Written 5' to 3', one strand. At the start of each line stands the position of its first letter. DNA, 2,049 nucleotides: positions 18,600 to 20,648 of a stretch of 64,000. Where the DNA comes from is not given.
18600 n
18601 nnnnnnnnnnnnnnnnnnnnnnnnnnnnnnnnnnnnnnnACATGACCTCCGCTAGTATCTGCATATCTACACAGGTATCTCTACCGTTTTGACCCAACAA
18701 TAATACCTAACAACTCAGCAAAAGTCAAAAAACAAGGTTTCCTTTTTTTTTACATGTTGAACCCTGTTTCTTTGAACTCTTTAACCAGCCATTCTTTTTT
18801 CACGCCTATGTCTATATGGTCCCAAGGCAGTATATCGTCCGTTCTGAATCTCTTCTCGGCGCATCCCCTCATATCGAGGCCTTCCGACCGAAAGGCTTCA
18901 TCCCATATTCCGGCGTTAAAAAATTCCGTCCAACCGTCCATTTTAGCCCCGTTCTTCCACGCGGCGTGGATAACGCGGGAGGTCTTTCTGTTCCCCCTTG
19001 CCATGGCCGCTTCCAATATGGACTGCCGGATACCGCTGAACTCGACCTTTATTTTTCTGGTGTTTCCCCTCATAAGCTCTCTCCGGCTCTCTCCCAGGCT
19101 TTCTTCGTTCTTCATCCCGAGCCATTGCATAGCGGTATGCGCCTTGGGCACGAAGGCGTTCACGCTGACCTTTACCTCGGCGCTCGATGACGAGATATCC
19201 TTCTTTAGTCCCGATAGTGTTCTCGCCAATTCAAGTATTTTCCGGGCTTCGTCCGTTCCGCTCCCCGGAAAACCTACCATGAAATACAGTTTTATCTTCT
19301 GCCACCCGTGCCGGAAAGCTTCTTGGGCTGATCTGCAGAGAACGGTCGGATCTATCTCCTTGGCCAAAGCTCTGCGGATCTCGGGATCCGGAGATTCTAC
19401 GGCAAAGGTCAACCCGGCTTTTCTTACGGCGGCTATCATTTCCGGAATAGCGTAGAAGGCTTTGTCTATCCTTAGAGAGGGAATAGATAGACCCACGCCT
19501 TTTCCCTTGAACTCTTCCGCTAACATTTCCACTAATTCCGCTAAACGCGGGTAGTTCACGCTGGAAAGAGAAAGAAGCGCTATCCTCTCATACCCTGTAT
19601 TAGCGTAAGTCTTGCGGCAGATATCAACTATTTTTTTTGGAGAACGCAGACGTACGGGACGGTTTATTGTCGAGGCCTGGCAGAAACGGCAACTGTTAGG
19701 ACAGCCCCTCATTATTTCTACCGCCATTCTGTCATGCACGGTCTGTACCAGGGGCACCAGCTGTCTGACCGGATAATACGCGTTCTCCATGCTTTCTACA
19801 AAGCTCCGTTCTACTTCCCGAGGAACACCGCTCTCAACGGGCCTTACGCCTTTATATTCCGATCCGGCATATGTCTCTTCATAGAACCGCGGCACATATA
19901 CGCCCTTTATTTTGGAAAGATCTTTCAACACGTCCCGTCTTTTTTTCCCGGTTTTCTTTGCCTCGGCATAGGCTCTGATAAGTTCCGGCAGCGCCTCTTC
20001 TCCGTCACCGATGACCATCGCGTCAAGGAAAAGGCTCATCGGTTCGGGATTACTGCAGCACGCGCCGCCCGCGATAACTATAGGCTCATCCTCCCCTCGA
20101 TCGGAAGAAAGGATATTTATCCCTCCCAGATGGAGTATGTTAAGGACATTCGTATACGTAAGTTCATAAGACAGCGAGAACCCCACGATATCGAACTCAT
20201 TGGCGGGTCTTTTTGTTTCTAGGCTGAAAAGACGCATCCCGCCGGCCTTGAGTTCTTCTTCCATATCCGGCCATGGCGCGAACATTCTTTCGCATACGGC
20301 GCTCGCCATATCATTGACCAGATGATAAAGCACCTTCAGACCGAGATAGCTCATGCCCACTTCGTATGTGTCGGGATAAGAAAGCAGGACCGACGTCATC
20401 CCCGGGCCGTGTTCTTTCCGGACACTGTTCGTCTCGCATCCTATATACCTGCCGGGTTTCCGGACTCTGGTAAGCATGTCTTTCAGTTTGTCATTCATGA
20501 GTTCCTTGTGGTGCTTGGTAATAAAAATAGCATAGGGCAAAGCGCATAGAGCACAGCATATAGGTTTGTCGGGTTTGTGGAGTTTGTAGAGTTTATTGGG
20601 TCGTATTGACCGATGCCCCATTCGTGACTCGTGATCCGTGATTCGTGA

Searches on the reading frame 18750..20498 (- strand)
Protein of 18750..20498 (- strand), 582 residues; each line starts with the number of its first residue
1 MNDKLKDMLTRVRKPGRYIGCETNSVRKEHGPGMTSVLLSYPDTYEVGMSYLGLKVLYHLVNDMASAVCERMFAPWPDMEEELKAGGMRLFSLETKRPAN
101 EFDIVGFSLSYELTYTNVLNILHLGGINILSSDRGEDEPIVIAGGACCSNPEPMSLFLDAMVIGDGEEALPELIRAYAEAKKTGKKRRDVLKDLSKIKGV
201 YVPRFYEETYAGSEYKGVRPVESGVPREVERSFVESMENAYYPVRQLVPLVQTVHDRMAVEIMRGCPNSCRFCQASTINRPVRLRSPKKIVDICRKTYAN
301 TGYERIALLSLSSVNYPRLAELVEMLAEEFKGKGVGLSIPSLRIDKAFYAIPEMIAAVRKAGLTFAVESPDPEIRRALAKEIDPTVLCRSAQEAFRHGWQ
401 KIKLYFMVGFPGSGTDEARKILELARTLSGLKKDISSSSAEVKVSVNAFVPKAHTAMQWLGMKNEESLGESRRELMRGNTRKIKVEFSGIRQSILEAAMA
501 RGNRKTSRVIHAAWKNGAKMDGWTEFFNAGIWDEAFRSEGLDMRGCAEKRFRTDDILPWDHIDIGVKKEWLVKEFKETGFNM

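Call 42: search_protein_families(library=pfam, proteins=[window:18750-20498:-])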
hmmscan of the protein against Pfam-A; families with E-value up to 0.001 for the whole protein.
window:18750-20498:- (582 aa): 3 families
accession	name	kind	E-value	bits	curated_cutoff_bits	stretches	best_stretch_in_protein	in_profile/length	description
PF19864.5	Radical_SAM_N2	-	7.2e-62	207.8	29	1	53-203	1-151/151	Radical SAM proteins, N-terminal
PF04055.27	Radical_SAM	-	1.7e-21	77.5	29.5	1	260-425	1-166/166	Radical SAM superfamily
PF02310.24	B12-binding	-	7.6e-06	26.2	32.1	1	100-173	50-120/121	B12 binding domain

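Call 73: find_homologous_proteins(query=window:18750-20498:-, max_evalue=1e-60)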
Query window:18750-20498:- (582 aa): 7994 proteins with E <= 1e-60 among 8000 candidates; the best 120 are listed.
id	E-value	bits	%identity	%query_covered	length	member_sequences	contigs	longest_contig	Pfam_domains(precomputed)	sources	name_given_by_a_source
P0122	0.0e+0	1329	100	100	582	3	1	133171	PF04055.28,PF19864.6,PF02310.25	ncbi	ncbi:MAG: TIGR03960 family B12-binding radical SAM protein [Candidatus Omnitrophota bacterium]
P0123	8.5e-256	868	64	100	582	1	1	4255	PF04055.28,PF19864.6,PF02310.25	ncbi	ncbi:MAG: TIGR03960 family B12-binding radical SAM protein [Candidatus Omnitrophota bacterium]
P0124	7.2e-248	842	62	100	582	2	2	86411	PF04055.28,PF19864.6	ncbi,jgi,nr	ncbi:MAG: TIGR03960 family B12-binding radical SAM protein [Candidatus Aadella gelida]|nr:TIGR03960 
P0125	7.1e-242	822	62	99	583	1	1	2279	PF04055.28,PF19864.6,PF02310.25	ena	-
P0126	1.7e-241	821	60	99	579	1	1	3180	PF04055.28,PF19864.6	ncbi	-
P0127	4.2e-241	820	61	99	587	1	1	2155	PF04055.28,PF19864.6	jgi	-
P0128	1.1e-237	809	59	100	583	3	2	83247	PF04055.28,PF19864.6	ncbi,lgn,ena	ncbi:MAG: TIGR03960 family B12-binding radical SAM protein [Candidatus Omnitrophota bacterium]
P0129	1.4e-237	808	58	100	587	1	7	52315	PF04055.28,PF19864.6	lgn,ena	-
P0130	1.5e-236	805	59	100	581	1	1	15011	PF04055.28,PF19864.6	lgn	-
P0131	1.9e-236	804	57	100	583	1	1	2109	PF04055.28,PF19864.6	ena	-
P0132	2.8e-236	804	57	99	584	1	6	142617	PF04055.28,PF19864.6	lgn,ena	-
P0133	7.4e-236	802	59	99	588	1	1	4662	PF04055.28,PF19864.6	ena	-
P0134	2.3e-234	798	59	98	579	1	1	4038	PF04055.28,PF19864.6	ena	-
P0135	3.7e-234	797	58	99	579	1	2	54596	PF04055.28,PF19864.6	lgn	-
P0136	4.1e-234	797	57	99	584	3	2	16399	PF04055.28,PF19864.6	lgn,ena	-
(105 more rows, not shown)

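Call 74: find_encoding_contigs(protein=P0124, flank=10000, max_places=1)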
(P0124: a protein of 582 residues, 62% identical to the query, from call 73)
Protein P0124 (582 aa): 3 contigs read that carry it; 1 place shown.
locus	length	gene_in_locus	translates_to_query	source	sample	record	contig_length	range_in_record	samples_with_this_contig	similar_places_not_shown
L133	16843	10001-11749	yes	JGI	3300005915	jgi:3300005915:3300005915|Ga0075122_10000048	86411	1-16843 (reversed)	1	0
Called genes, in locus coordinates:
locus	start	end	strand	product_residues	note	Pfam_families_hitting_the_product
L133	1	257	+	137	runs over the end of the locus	PF01258:zf-dskA_traR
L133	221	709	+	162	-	PF01252:Peptidase_A8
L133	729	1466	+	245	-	PF01790:LGT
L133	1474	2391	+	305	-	PF01479:S4, PF00849:PseudoU_synth_2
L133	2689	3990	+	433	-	PF00275:EPSP_synthase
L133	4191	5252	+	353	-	PF00022:Actin (weak), PF06723:MreB_Mbl, PF11104:PilM_2 (faint), PF00012:HSP70, PF14450:FtsA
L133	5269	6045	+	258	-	PF04085:MreC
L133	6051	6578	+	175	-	PF04093:MreD (weak)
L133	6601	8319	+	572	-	PF03717:PBP_dimer, PF00905:Transpeptidase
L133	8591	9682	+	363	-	PF01098:FTSW_RODA_SPOVE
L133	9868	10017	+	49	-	-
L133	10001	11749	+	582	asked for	PF19864:Radical_SAM_N2, PF04055:Radical_SAM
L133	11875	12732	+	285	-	PF00672:HAMP, PF00990:GGDEF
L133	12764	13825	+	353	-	PF00437:T2SSE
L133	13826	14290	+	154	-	PF05157:MshEN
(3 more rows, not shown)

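Call 80: find_encoding_contigs(protein=P0123, flank=10000, max_places=1)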
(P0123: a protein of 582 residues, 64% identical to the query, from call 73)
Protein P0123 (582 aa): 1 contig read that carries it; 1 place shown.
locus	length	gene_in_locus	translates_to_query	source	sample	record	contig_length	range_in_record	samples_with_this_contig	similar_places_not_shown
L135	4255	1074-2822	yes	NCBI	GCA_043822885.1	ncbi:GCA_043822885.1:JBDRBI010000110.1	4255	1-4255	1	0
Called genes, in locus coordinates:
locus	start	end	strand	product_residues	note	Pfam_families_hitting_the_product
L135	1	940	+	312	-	PF01098:FTSW_RODA_SPOVE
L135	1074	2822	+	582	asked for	PF19864:Radical_SAM_N2, PF02310:B12-binding (faint), PF04055:Radical_SAM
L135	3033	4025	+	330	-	PF00672:HAMP, PF00990:GGDEF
